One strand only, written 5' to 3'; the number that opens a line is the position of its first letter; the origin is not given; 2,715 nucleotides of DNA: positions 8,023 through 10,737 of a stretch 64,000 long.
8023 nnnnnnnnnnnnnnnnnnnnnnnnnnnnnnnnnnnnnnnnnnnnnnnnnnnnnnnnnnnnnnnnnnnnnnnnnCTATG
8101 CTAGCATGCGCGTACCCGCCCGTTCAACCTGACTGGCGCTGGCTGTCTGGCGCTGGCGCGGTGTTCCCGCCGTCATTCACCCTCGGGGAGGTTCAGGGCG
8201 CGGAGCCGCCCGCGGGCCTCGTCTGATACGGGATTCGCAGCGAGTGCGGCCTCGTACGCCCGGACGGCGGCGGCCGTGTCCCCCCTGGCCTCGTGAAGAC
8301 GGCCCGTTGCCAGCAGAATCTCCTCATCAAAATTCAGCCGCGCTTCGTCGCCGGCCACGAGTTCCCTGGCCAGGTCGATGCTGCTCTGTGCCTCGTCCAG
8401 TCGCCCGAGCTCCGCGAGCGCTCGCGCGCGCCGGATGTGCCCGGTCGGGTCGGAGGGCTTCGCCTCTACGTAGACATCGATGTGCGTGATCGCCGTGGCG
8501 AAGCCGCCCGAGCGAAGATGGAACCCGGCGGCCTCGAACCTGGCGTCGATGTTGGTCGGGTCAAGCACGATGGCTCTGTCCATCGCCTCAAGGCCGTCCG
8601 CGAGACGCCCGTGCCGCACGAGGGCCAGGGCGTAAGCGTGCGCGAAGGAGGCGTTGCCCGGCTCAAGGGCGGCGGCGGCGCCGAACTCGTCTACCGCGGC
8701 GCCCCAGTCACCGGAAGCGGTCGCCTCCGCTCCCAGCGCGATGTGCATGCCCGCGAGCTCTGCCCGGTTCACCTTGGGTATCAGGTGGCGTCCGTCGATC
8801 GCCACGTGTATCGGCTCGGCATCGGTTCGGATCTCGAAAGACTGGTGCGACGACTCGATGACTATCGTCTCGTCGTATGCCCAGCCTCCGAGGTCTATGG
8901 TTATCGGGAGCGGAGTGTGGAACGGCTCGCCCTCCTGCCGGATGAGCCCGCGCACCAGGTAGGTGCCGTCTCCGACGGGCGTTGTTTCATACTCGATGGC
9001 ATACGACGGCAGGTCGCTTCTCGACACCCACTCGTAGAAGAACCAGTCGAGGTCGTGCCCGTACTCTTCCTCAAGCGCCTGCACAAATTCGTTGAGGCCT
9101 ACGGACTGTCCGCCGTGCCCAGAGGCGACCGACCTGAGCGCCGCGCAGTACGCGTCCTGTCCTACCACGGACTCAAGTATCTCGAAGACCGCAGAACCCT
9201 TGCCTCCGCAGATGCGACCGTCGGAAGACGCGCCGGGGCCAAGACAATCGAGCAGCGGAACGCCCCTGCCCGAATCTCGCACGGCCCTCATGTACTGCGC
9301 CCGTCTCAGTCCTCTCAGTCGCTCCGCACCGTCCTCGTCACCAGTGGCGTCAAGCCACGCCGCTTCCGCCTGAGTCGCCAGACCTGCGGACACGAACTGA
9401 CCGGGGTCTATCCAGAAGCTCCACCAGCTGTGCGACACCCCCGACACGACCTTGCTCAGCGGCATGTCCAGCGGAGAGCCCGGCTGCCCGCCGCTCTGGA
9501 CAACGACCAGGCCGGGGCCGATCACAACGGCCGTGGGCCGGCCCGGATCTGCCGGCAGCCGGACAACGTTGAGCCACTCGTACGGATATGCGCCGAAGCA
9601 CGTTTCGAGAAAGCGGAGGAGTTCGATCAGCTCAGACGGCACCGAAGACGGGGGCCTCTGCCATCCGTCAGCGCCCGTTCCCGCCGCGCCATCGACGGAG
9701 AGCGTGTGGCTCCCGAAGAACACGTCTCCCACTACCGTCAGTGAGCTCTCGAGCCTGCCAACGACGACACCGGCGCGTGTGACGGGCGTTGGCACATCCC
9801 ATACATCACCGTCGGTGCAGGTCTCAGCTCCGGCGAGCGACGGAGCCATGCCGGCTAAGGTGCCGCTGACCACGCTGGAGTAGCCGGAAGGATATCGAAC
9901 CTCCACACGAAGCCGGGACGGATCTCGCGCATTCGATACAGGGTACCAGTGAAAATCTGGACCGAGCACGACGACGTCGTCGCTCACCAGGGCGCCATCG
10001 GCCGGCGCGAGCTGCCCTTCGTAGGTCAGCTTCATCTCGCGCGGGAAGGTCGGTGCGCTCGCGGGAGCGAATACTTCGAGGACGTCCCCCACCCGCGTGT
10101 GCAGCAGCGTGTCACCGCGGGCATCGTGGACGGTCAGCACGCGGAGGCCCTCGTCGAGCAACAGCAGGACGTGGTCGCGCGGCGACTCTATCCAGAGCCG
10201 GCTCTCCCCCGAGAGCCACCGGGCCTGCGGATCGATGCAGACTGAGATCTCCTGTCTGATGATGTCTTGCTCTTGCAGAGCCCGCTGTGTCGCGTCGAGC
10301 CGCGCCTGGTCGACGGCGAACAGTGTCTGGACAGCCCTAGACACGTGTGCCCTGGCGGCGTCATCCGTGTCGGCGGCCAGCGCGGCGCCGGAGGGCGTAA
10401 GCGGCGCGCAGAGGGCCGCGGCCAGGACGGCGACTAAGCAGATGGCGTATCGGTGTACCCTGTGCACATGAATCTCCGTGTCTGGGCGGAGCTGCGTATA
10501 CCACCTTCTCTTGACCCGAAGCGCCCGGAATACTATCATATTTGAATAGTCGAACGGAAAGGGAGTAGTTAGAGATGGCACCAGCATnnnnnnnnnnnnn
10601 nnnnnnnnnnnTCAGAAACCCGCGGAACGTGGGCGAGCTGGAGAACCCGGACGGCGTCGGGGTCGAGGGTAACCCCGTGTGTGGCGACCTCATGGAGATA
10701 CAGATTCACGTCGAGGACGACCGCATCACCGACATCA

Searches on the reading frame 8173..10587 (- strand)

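Call 65: search_protein_families(library=ncbifam, proteins=[window:8173-10587:-], max_evalue=0.00001)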
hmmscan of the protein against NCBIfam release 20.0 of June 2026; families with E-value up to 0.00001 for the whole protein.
window:8173-10587:- (804 aa): 5 families
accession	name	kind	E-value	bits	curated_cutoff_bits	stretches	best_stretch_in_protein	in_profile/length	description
TIGR02917.1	PEP_TPR_lipo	equivalog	4.9e-11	41.2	312.2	1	618-800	369-544/899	XrtA/PEP-CTERM system TPR-repeat protein PrsT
NF040959.1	MamA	equivalog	1.5e-08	34.3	200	1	604-744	29-169/204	magnetosome protein MamA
NF033762.1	social_mot_Tgl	equivalog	3.5e-06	26.6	225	0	595-702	14-122/252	social motility TPR repeat lipoprotein Tgl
TIGR02414.1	pepN_proteo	equivalog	5.4e-06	24.9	718.2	1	463-535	377-448/868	aminopeptidase N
TIGR02552.1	LcrH_SycD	equivalog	9.6e-06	25.4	104.8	0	650-748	22-120/136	SycD/LcrH family type III secretion system chaperone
